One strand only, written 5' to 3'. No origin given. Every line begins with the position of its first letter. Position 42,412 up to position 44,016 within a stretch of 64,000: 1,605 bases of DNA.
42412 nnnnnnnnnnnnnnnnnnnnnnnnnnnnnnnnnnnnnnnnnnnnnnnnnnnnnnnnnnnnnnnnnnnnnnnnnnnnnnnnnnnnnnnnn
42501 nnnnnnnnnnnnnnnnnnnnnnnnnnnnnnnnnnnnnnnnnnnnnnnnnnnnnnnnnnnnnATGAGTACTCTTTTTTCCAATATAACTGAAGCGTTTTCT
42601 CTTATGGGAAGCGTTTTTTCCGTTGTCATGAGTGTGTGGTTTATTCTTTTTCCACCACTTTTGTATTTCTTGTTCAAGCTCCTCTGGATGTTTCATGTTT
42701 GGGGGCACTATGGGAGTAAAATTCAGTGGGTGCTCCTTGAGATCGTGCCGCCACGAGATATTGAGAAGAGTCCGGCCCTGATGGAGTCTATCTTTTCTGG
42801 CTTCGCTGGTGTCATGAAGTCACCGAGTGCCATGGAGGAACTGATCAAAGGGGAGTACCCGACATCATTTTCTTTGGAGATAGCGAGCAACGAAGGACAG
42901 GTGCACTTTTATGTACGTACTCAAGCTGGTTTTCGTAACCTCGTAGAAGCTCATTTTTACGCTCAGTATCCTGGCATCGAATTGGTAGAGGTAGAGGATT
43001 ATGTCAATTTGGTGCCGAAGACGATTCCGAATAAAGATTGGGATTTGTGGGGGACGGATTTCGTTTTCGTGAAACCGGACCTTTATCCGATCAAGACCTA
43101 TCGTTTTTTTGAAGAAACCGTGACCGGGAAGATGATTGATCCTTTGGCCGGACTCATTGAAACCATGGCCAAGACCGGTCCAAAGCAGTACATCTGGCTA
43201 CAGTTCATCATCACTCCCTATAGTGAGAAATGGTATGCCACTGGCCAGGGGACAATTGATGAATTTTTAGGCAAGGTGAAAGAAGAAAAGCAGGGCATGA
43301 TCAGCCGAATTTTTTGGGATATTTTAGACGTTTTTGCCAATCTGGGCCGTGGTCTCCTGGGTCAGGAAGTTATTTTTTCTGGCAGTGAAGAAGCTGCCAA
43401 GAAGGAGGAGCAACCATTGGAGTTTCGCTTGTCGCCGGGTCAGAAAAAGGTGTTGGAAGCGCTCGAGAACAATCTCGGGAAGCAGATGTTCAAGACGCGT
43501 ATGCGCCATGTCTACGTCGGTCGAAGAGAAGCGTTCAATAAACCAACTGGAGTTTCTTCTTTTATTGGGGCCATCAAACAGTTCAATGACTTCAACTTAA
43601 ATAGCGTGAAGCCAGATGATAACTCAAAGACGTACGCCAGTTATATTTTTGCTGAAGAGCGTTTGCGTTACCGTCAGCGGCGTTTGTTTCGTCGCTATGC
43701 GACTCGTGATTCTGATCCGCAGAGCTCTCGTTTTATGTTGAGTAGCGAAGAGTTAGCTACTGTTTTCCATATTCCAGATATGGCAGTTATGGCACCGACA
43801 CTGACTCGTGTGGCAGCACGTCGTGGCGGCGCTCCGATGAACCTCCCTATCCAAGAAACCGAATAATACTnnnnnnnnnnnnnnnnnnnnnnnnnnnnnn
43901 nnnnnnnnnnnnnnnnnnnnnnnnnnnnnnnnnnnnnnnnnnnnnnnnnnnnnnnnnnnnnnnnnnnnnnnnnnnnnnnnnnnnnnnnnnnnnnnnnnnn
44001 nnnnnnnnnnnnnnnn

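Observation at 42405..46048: Orphan two-gene module: membrane protein plus VirD4/TraG-like ATPase with C-terminal zinc ribbon, under a structured leader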

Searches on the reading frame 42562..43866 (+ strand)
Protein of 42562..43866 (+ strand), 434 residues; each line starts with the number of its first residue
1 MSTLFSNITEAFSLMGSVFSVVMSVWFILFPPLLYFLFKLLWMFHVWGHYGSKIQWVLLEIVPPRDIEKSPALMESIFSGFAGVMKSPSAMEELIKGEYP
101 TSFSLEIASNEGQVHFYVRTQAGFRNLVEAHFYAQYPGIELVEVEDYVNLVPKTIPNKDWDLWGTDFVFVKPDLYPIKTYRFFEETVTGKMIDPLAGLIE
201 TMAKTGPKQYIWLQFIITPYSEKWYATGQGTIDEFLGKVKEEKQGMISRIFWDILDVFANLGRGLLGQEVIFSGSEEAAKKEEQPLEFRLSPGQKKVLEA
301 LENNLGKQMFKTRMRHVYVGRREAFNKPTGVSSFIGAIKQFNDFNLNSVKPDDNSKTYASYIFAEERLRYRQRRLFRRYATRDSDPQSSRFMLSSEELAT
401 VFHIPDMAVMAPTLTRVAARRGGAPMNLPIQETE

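Call 3: search_protein_families(library=pfam, proteins=[window:42562-43866:+], max_evalue=0.01)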
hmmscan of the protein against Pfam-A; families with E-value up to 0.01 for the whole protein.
window:42562-43866:+ (434 aa): 0 families

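Call 4: search_protein_families(library=ncbifam, proteins=[window:42562-43866:+], max_evalue=0.01)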
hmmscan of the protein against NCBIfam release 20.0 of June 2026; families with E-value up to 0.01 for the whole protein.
window:42562-43866:+ (434 aa): 0 families

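Call 12: find_homologous_proteins(query=window:42562-43866:+)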
Query window:42562-43866:+ (434 aa): 3819 proteins with E <= 0.001 among 8000 candidates; the best 120 are listed.
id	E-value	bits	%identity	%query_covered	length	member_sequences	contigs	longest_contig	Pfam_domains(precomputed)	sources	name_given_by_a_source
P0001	3.1e-293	990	100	100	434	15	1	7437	PF26449.1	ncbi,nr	ncbi:MAG: hypothetical protein KBD65_02895 [Candidatus Moranbacteria bacterium]|nr:hypothetical prot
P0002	1.1e-269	913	90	100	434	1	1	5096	PF26449.1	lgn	-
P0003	3.3e-248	842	83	100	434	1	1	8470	PF26449.1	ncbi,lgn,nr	ncbi:MAG: hypothetical protein KBD27_03130 [Candidatus Moranbacteria bacterium]|nr:hypothetical prot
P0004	1.1e-245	834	81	100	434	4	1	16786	PF26449.1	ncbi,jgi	jgi:hypothetical protein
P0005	1.3e-245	833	84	97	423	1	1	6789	PF26449.1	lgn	-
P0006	1.5e-244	830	81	100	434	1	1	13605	PF26449.1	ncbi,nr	ncbi:MAG: hypothetical protein Q8O53_01355 [Candidatus Moranbacteria bacterium]|nr:hypothetical prot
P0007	1.4e-239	814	80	100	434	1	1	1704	PF26449.1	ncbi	-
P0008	5.4e-239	812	83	97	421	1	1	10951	PF26449.1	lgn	-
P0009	3.4e-237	806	79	100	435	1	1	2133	PF26449.1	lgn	-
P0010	3.1e-236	803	82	97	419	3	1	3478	PF26449.1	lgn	-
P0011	4.6e-234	795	80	97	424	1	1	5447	PF26449.1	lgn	-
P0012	3.6e-233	792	78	100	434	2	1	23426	PF26449.1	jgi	-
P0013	1.2e-226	771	84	90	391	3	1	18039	PF26449.1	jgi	jgi:hypothetical protein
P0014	4.1e-224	763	73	100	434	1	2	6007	PF26449.1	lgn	-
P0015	4.1e-222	756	76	97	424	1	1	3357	PF26449.1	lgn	-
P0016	2.3e-219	747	72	100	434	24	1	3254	PF26449.1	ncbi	-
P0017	5.8e-219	746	74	100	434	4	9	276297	PF26449.1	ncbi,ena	-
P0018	6.4e-219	745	74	97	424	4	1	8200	PF26449.1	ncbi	-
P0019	1.5e-218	744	72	100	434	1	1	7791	PF26449.1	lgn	-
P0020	1.8e-218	744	71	100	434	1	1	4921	PF26449.1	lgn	-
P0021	2.0e-218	744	82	90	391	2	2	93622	PF26449.1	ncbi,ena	-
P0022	3.4e-218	743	72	100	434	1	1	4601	PF26449.1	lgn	-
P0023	4.7e-217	739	73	97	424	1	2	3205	PF26449.1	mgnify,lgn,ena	mgnify:CR=1 FL=1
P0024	5.2e-217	739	73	97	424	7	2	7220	PF26449.1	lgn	-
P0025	9.0e-217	738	71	100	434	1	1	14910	PF26449.1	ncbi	ncbi:MAG: hypothetical protein WA082_01675 [Candidatus Moraniibacteriota bacterium]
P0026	1.4e-216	738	73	97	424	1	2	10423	PF26449.1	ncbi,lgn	-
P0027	1.6e-216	738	71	100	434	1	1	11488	PF26449.1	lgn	-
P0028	2.0e-216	737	73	97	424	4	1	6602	PF26449.1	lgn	-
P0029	4.1e-216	736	73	97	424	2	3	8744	PF26449.1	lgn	-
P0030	5.4e-216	736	73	97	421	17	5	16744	PF26449.1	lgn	-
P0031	7.0e-215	732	74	97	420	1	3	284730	PF26449.1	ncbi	-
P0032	1.4e-214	731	73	97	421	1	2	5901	PF26449.1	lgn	-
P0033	2.4e-214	730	71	100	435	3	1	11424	PF26449.1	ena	-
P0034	1.5e-213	728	71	100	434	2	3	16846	PF26449.1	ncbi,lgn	-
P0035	1.5e-213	728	71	100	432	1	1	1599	PF26449.1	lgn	-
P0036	2.7e-213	727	73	97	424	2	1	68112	PF26449.1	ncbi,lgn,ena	-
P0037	5.1e-213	726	72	97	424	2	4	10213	PF26449.1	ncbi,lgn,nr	ncbi:MAG: hypothetical protein KBA91_02960 [Candidatus Moranbacteria bacterium]|nr:hypothetical prot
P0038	7.4e-213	725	72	97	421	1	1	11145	PF26449.1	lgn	-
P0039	6.2e-212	722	72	97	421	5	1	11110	PF26449.1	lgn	-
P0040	9.7e-212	722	71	100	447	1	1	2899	PF26449.1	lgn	-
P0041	4.3e-211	720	69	100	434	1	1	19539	PF26449.1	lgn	-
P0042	5.1e-211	719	73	97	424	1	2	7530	PF26449.1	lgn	-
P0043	6.7e-211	719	71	100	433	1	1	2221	PF26449.1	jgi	jgi:hypothetical protein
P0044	8.5e-211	719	72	97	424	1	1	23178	PF26449.1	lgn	-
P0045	7.0e-209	712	71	100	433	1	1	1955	PF26449.1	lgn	-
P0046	1.9e-208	711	70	100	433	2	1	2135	PF26449.1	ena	-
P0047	2.7e-207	707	70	100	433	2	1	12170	PF26449.1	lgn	-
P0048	1.1e-205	702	70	100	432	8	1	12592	PF26449.1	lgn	-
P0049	1.1e-205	702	70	100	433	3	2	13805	PF26449.1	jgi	jgi:hypothetical protein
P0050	1.4e-205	701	68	100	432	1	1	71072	PF26449.1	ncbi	-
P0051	4.2e-205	700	71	97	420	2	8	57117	PF26449.1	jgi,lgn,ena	-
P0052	4.5e-205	700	69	100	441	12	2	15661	PF26449.1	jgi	-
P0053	7.3e-205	699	69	100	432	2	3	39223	PF26449.1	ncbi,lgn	-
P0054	8.4e-205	699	67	100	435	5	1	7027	PF26449.1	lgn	-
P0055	4.2e-204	697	68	100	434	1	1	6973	PF26449.1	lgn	-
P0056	5.9e-204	696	69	100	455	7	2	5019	PF26449.1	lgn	-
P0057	9.9e-204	695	68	100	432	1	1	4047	PF26449.1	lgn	-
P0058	2.0e-203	694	69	100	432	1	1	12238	PF26449.1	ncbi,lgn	ncbi:MAG: hypothetical protein WAW00_00470 [Candidatus Moraniibacteriota bacterium]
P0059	2.4e-203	694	67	100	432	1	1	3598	PF26449.1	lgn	-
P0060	1.2e-202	692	67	100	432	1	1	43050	PF26449.1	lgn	-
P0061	7.2e-202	689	67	100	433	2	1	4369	PF26449.1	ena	-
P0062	1.2e-201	689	65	100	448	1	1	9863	PF26449.1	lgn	-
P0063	4.3e-201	687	66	99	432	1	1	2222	PF26449.1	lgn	-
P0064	4.5e-201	687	67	100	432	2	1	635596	PF26449.1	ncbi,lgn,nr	ncbi:MAG: hypothetical protein Q7S04_03300 [Candidatus Moranbacteria bacterium]|nr:hypothetical prot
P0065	1.9e-200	685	69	97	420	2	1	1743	PF26449.1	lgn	-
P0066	9.2e-200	682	66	100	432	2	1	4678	PF26449.1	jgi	jgi:hypothetical protein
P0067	6.8e-198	676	67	100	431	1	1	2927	PF26449.1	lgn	-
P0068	1.3e-196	672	64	100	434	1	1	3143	PF26449.1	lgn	-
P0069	2.7e-196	671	67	99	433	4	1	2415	PF26449.1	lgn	-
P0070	8.9e-196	669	67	97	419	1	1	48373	PF26449.1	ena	-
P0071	1.6e-195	668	67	97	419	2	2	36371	PF26449.1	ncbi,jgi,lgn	-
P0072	4.6e-195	667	66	100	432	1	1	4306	PF26449.1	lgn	-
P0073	3.0e-194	664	65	100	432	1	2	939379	PF26449.1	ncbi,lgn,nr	ncbi:MAG: hypothetical protein PHH40_01870 [Candidatus Moranbacteria bacterium]|nr:hypothetical prot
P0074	7.1e-194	663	66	96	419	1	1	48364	PF26449.1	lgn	-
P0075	2.8e-193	661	68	96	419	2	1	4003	PF26449.1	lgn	-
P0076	6.5e-193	660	65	97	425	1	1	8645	PF26449.1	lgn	-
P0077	5.1e-192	657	66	99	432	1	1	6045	PF26449.1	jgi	-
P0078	5.7e-191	653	69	95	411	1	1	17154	PF26449.1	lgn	-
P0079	4.4e-190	650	65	100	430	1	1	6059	PF26449.1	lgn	-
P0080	9.0e-190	649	64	100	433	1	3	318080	PF26449.1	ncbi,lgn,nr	ncbi:MAG: hypothetical protein HYV45_01495 [Candidatus Moranbacteria bacterium]|nr:hypothetical prot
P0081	1.1e-188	646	65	99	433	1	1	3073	PF26449.1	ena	-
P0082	2.3e-188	645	67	96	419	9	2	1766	PF26449.1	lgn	-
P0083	1.3e-187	642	65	97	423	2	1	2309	PF26449.1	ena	-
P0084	8.9e-187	640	64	98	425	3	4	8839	PF26449.1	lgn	-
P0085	7.2e-186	637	64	98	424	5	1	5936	PF26449.1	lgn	-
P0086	1.1e-185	636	63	100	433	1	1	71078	PF26449.1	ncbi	-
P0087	1.9e-184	632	64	97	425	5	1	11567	PF26449.1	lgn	-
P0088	2.9e-184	631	62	99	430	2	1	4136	PF26449.1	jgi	jgi:hypothetical protein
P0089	3.2e-184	631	65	97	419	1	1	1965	PF26449.1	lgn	-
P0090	6.2e-184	630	63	100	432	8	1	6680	PF26449.1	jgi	-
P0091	2.1e-183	628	64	98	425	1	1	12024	PF26449.1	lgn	-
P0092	1.9e-182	625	63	97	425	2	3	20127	PF26449.1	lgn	-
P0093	2.3e-182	625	62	98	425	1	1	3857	PF26449.1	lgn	-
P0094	3.6e-182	624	63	98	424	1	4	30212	PF26449.1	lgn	-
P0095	4.8e-182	624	63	100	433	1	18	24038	PF26449.1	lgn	-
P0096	2.3e-181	622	63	98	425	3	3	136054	PF26449.1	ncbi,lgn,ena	-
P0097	3.2e-181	621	65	94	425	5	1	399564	PF26449.1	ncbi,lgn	-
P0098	5.8e-181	620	62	97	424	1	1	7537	PF26449.1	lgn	-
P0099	1.9e-180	619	62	98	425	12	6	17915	PF26449.1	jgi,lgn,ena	jgi:hypothetical protein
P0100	2.1e-180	619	62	99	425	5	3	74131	PF26449.1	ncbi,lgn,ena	-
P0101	4.0e-180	618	63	100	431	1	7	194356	PF26449.1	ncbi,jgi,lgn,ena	jgi:hypothetical protein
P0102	1.1e-179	616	62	99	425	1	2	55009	PF26449.1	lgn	-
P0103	2.0e-179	615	63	95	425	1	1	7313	PF26449.1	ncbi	-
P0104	2.4e-179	615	63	100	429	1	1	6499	PF26449.1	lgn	-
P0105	2.7e-179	615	63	95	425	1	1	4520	PF26449.1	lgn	-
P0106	2.7e-179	615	63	95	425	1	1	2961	PF26449.1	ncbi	-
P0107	4.0e-179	614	62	100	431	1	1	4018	PF26449.1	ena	-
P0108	4.1e-179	614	62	99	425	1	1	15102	PF26449.1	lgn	-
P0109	4.6e-179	614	62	96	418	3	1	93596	PF26449.1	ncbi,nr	ncbi:MAG: hypothetical protein E6Q06_00295 [Candidatus Moraniibacteriota bacterium]|nr:MAG: hypothet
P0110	5.3e-179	614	63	95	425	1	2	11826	PF26449.1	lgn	-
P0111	6.7e-179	614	63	99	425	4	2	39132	PF26449.1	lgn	-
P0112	7.0e-179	614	63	95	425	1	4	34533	PF26449.1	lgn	-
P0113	1.2e-178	613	63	100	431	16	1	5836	PF26449.1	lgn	-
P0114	1.3e-178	613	62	97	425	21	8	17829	PF26449.1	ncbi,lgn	-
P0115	1.5e-178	612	72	83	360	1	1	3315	PF26449.1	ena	-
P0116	2.5e-178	612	63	100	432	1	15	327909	PF26449.1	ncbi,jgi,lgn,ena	jgi:hypothetical protein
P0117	3.5e-178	611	62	100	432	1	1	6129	PF26449.1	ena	-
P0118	4.6e-178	611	63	100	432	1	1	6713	PF26449.1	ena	-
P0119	4.7e-178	611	62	98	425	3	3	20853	PF26449.1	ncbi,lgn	-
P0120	9.6e-178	610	62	100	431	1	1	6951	PF26449.1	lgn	-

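Call 16: search_solved_structures(query=window:42562-43866:+, max_evalue=10)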
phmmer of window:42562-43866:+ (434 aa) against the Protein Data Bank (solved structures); distinct sequences matched with E-value up to 10: 0.

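Call 19: find_related_loci(query=A1, collection=genome_contigs, flank=6000)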
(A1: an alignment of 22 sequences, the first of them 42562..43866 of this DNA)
Query A1 (434 aa) in genome_contigs; peptide patterns used: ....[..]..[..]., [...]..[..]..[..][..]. (x = any residue, [..] = any of these).
599 stretches matched a pattern (row limit reached: there are more); 583 encode a relative of the query (tblastn E <= 1e-3); the best 80 are kept; 80 distinct loci.
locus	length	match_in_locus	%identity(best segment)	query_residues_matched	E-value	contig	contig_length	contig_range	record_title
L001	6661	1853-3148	73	1-432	0e+0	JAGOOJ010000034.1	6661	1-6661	MAG: Candidatus Moraniibacteriota bacterium isolate Gw_Eff_bin_190 Gw_Eff_35415_length_6661_cov_18.174319, whole genome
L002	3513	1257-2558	73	1-434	0e+0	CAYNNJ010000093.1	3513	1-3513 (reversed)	MAG TPA_asm: uncultured Bdellovibrionales bacterium isolate SRP189682_co2_170 genome assembly, contig: NODE_70894_length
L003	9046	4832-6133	73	1-434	0e+0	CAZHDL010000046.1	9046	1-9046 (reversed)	MAG TPA_asm: uncultured Bdellovibrionales bacterium isolate SRP219642_co10_72 genome assembly, contig: NODE_8108_length_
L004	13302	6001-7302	69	1-434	0e+0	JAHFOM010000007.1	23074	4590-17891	MAG: Candidatus Moraniibacteriota bacterium isolate nzgw503 NODE_2012_length_23075_cov_4.001089, whole genome shotgun se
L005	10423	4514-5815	72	1-434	0e+0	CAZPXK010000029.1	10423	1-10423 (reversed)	MAG TPA_asm: uncultured Bdellovibrionales bacterium isolate SRP342105_co1_301 genome assembly, contig: NODE_8832_length_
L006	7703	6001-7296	68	1-432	0e+0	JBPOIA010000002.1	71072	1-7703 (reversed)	MAG: Candidatus Moraniibacteriota bacterium isolate MAG_644 c_000000432257, whole genome shotgun sequence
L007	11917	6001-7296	69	1-432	0e+0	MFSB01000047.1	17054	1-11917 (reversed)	MAG: Candidatus Moranbacteria bacterium RIFCSPLOWO2_12_FULL_48_12 rifcsplowo2_12_scaffold_8108, whole genome shotgun seq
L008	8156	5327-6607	66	6-431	0e+0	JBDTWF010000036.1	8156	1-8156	MAG: Candidatus Moraniibacteriota bacterium isolate cluster3_bin.85 NODE_43060_length_8156_cov_5.117146, whole genome sh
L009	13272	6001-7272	62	1-430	0e+0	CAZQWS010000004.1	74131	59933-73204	MAG TPA_asm: uncultured Bdellovibrionales bacterium isolate binchicken_co105_454 genome assembly, contig: NODE_375_lengt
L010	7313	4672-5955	62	5-431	0e+0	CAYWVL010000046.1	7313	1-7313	MAG TPA_asm: uncultured Bdellovibrionales bacterium isolate SRP170004_co1_593 genome assembly, contig: NODE_16530_length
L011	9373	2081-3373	66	1-431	0e+0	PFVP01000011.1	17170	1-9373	MAG: Candidatus Moranbacteria bacterium CG_4_9_14_3_um_filter_45_14 CG_4_9_14_3_um_filter_150_scaffold_5398_c, whole gen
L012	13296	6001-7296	63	1-432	1e-179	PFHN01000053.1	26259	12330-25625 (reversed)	MAG: Candidatus Moranbacteria bacterium CG_4_8_14_3_um_filter_41_13 CG_4_8_14_3_um_filter_scaffold_317_c, whole genome s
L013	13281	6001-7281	64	5-430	0e+0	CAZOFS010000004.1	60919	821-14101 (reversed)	MAG TPA_asm: uncultured Bdellovibrionales bacterium isolate SRP342105_co1_261 genome assembly, contig: NODE_607_length_6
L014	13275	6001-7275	62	8-431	1e-174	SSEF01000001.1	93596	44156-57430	MAG: Candidatus Moraniibacteriota bacterium isolate Bin_68_2 c_000000027222, whole genome shotgun sequence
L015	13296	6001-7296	63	1-432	7e-172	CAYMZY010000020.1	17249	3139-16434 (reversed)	MAG TPA_asm: uncultured Bdellovibrionales bacterium isolate SRP286056_co1_431 genome assembly, contig: NODE_3993_length_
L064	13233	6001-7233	35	17-430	1e-79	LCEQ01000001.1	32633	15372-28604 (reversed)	MAG: Candidatus Azambacteria bacterium GW2011_GWA2_42_9 UV48_C0001, whole genome shotgun sequence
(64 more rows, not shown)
